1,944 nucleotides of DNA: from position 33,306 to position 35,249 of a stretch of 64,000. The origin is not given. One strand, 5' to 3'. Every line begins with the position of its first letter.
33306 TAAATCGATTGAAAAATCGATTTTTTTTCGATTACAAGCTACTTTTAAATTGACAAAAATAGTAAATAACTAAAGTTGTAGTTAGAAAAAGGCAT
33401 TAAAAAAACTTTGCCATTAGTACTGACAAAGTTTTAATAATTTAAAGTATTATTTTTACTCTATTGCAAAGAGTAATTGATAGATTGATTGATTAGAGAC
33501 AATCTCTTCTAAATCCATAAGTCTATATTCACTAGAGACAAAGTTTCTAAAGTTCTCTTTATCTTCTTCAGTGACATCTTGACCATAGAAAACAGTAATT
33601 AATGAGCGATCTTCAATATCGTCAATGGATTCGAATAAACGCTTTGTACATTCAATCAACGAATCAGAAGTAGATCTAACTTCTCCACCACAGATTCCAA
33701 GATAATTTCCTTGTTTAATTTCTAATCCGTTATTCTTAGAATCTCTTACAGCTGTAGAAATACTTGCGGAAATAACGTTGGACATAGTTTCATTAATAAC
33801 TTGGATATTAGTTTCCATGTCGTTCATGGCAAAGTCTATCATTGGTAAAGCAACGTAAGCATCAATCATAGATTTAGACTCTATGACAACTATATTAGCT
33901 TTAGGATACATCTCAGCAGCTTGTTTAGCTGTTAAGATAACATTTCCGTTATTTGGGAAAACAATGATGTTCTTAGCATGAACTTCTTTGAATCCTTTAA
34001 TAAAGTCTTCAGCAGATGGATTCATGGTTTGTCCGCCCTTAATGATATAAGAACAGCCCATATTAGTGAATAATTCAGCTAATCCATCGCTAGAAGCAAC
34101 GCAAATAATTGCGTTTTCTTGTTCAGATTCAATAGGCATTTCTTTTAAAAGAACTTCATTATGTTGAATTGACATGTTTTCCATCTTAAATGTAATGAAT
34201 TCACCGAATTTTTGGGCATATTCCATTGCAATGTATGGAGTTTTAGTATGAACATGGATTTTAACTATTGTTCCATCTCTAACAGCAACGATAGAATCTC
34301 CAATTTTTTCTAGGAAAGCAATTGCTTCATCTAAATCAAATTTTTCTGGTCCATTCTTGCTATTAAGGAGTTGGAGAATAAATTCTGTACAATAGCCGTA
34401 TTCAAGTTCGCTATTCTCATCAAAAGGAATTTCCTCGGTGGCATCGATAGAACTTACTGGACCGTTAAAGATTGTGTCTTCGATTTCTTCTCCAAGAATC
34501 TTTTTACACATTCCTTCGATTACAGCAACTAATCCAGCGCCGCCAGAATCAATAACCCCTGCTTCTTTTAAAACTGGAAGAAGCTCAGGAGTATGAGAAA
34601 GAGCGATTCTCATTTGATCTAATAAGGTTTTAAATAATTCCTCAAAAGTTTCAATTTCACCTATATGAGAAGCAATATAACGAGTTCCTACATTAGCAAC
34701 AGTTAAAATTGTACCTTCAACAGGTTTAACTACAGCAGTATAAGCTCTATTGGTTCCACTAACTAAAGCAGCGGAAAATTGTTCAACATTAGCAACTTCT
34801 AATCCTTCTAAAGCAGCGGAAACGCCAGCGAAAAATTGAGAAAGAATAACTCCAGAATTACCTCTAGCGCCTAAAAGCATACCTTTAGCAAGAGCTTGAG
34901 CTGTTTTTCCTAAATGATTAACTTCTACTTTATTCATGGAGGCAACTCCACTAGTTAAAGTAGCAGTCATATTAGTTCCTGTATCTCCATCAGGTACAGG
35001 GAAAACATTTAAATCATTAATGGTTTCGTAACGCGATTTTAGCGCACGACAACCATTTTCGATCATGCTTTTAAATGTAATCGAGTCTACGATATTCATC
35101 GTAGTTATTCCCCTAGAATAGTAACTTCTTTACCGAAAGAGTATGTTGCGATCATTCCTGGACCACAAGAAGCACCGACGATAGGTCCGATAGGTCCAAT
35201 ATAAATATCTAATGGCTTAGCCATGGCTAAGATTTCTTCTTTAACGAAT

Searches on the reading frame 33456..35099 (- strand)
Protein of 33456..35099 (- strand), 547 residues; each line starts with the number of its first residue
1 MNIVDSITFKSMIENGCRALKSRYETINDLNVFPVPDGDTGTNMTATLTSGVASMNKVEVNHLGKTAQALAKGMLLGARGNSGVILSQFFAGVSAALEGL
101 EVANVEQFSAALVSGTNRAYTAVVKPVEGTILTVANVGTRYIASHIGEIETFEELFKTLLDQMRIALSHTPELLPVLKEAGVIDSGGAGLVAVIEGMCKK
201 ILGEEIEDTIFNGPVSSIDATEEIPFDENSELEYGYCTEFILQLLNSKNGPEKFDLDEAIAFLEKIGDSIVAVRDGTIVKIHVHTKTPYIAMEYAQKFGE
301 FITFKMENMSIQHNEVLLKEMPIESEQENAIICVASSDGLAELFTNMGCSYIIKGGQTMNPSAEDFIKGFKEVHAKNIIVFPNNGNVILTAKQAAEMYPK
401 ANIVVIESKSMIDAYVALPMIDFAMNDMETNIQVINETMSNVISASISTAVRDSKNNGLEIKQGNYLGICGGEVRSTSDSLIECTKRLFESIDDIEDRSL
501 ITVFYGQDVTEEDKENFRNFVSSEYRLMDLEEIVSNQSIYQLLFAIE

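Call 72: search_protein_families(library=pfam, proteins=[window:33456-35099:-], max_evalue=0.00001)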
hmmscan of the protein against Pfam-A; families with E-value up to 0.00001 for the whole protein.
window:33456-35099:- (547 aa): 3 families
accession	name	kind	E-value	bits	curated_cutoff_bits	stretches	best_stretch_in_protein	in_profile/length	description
PF13684.11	FakA-like_C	-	7.9e-61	205.6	23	1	330-547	1-216/216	Fatty acid kinase subunit A-like, C-terminal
PF02734.22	Dak2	-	4.4e-37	128.1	27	1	34-198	1-173/174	DAK2 domain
PF21645.3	FakA-like_M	-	3.9e-25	87.9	24.9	1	233-315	1-79/80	Fatty acid kinase subunit A-like, middle domain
